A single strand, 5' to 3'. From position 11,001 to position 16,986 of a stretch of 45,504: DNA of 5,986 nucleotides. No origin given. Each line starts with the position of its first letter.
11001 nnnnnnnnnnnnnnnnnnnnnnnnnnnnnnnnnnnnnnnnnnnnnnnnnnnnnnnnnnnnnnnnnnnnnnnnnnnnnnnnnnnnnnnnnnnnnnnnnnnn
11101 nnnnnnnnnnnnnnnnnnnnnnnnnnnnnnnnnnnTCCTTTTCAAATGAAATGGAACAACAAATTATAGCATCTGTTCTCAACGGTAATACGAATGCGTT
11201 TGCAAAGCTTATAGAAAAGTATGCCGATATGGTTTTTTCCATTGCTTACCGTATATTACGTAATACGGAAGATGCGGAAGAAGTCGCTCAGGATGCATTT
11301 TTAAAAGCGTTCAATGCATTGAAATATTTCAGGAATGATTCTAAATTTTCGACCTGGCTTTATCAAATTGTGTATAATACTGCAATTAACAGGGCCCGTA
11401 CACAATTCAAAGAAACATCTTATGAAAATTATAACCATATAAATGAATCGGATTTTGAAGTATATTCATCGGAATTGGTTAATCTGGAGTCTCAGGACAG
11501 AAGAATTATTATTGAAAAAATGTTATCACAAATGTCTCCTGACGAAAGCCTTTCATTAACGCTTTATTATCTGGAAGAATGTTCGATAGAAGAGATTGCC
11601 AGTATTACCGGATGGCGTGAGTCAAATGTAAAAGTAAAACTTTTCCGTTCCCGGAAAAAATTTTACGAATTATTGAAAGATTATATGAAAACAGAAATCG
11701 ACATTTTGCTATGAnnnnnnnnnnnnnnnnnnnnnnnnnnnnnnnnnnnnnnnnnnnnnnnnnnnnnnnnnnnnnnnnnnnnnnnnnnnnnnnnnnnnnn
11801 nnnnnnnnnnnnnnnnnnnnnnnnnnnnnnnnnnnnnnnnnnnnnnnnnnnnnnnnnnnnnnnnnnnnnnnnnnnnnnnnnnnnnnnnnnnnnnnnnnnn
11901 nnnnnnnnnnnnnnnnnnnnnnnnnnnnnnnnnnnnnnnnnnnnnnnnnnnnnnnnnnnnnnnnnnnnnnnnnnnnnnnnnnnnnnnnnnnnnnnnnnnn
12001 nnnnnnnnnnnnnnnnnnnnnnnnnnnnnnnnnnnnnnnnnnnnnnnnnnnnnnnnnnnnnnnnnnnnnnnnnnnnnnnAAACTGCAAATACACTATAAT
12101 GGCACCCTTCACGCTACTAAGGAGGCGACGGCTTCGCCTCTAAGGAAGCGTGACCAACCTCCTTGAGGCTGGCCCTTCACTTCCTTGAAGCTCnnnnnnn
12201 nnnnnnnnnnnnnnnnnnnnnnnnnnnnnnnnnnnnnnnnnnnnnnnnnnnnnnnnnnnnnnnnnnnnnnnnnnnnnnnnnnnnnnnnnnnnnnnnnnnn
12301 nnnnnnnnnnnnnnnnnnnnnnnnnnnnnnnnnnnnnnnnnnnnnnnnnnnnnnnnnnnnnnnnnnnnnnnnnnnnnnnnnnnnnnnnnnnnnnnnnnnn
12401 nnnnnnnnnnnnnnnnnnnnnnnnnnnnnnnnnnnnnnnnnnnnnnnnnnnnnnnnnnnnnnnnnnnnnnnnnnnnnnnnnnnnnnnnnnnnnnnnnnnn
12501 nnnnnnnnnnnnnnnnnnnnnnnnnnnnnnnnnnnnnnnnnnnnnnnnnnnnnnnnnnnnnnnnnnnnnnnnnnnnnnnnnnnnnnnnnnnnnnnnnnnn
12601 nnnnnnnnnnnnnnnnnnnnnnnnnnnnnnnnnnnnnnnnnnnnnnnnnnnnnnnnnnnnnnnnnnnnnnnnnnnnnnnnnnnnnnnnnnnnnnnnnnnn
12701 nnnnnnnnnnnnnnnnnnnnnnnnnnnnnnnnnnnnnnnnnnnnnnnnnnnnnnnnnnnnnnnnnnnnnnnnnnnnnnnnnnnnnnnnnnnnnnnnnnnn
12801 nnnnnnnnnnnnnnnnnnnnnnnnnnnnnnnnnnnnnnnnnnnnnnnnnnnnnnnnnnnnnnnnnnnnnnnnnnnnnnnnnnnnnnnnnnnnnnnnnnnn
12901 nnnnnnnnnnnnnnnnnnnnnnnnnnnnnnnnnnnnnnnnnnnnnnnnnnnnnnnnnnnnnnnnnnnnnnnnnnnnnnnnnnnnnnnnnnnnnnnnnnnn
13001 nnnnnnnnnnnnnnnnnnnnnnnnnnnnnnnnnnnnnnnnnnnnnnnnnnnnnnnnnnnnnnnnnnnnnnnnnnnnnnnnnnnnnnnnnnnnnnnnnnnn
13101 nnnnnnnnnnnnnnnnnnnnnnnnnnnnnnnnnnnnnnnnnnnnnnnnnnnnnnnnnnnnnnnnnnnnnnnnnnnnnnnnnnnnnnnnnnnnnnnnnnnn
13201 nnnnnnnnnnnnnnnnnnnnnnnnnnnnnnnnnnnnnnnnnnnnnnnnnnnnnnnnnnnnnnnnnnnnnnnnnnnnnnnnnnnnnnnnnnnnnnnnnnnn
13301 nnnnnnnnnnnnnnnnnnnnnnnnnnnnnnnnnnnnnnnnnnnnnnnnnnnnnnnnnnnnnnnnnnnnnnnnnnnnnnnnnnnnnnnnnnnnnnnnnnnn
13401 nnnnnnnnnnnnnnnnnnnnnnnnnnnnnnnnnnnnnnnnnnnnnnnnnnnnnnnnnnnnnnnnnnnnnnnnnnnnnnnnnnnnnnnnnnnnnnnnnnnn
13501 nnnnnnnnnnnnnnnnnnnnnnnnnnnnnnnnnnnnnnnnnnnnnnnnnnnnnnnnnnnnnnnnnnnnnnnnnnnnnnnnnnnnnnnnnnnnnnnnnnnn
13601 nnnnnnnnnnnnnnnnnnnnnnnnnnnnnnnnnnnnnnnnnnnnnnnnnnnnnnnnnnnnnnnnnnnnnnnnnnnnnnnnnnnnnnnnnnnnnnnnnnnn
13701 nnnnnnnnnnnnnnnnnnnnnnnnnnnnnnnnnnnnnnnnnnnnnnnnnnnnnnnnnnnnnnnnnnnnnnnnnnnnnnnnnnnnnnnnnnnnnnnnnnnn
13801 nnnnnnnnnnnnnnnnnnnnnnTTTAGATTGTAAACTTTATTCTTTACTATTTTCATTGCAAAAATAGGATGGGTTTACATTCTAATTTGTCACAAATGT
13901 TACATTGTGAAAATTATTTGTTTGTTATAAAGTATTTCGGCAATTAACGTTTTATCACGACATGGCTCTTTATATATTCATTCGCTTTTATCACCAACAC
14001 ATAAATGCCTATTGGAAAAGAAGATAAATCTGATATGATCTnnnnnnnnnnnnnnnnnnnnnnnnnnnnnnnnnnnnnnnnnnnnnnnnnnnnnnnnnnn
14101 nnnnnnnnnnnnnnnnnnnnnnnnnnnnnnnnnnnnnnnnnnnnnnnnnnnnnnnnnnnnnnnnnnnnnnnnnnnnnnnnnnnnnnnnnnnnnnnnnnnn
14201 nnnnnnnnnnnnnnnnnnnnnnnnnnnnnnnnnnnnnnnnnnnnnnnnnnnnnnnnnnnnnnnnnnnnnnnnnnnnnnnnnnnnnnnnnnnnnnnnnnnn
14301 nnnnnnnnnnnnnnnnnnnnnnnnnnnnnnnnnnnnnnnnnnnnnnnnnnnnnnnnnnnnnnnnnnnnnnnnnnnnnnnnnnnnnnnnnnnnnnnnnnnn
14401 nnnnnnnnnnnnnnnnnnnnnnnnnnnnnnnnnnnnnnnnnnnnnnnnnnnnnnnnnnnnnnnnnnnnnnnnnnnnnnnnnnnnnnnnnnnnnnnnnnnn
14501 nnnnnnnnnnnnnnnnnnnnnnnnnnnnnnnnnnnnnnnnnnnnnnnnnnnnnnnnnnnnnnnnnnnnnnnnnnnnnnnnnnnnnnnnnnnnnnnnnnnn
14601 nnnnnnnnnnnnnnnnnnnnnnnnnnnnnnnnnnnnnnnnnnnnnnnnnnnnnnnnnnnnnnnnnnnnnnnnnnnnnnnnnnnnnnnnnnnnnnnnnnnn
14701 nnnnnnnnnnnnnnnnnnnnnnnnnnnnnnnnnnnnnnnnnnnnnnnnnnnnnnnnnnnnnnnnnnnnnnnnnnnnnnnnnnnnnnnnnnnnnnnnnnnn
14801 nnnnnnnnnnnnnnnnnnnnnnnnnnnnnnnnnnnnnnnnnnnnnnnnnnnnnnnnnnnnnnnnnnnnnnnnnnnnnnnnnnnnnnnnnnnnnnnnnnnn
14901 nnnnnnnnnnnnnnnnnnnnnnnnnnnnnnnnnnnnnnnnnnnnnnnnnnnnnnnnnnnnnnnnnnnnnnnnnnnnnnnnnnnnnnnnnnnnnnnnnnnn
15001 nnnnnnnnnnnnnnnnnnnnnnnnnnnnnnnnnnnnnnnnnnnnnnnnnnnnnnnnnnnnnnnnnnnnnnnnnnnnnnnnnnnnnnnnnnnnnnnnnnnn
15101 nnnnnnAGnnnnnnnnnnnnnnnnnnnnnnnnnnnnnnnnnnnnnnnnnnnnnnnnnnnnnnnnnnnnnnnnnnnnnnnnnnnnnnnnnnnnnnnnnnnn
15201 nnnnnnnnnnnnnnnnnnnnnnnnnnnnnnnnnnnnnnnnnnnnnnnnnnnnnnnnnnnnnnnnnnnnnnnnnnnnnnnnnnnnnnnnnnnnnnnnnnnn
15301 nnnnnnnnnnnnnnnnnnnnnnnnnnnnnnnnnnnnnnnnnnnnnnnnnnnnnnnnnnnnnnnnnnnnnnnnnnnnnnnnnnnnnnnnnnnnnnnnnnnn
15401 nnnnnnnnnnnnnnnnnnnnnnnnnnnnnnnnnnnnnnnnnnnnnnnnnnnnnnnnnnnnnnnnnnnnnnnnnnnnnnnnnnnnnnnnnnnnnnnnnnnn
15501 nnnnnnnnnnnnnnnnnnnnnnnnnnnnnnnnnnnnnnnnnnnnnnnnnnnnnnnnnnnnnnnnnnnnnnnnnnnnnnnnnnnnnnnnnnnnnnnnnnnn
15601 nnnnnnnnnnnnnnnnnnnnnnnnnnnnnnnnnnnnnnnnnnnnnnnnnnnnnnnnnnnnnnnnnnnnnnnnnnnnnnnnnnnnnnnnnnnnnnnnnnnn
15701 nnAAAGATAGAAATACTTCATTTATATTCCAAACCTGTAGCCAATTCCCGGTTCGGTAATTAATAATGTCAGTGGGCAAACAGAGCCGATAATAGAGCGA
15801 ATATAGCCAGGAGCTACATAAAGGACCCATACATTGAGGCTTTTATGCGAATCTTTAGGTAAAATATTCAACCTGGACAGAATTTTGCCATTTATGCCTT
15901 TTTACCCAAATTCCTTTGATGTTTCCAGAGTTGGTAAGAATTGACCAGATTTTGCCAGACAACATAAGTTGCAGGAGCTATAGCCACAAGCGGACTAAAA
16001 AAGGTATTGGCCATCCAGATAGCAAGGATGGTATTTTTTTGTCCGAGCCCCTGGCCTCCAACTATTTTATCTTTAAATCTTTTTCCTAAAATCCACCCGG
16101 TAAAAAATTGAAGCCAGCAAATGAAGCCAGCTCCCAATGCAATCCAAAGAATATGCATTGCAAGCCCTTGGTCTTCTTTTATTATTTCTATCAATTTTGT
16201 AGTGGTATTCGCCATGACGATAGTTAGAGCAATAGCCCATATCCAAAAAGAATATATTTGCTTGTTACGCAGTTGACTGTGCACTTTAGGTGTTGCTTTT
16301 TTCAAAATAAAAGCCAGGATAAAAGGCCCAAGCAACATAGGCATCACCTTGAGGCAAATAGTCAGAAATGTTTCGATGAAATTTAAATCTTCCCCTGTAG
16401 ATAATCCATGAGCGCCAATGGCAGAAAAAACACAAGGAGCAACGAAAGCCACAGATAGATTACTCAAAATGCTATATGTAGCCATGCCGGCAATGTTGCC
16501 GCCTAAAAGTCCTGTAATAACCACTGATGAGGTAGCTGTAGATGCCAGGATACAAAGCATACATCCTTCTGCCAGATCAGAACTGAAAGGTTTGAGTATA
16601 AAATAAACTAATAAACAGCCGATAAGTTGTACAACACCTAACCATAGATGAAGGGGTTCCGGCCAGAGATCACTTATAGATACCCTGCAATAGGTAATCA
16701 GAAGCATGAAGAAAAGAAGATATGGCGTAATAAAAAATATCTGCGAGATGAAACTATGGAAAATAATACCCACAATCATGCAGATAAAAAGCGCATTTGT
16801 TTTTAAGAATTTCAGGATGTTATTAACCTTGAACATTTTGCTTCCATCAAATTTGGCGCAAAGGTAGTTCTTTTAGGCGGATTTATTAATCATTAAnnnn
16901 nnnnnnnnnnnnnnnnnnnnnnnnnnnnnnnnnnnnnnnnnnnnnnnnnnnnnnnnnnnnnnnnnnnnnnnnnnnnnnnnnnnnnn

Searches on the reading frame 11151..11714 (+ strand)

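Call 32: search_protein_families(library=pfam, proteins=[window:11151-11714:+], max_evalue=0.001)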
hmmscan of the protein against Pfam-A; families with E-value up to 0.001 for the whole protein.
window:11151-11714:+ (187 aa): 4 families
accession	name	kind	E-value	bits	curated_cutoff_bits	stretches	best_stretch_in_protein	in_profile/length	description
PF04542.20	Sigma70_r2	-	2.1e-19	69.5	24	1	20-85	1-68/71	Sigma-70 region 2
PF08281.18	Sigma70_r4_2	-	3.4e-14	52.6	25.7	1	120-170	3-53/54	Sigma-70, region 4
PF04545.22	Sigma70_r4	-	0.00018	21.4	24.1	1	125-170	2-47/50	Sigma-70, region 4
PF07638.17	Sigma70_ECF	-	0.00022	21.6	21.1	0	4-171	6-179/185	ECF sigma factor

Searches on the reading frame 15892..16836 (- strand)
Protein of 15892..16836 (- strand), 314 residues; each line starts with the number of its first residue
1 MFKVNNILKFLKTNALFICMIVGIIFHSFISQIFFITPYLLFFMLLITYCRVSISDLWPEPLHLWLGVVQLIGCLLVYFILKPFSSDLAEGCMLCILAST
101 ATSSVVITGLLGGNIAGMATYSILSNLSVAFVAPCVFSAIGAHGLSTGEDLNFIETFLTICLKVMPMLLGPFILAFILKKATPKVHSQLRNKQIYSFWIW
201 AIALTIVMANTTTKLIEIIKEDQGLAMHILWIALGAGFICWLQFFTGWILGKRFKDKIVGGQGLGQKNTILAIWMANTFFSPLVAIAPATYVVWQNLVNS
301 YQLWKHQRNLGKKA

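Call 32: search_protein_families(library=pfam, proteins=[window:15892-16836:-], max_evalue=0.001)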
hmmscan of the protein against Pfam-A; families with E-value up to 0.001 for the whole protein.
window:15892-16836:- (314 aa): 2 families
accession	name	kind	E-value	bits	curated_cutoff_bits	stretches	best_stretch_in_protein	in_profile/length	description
PF13593.11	SBF_like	-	2.4e-09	37.3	25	1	66-295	71-297/313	SBF-like CPA transporter family (DUF4137)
PF01758.21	SBF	-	8.6e-06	26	24.3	1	40-214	3-184/191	Sodium Bile acid symporter family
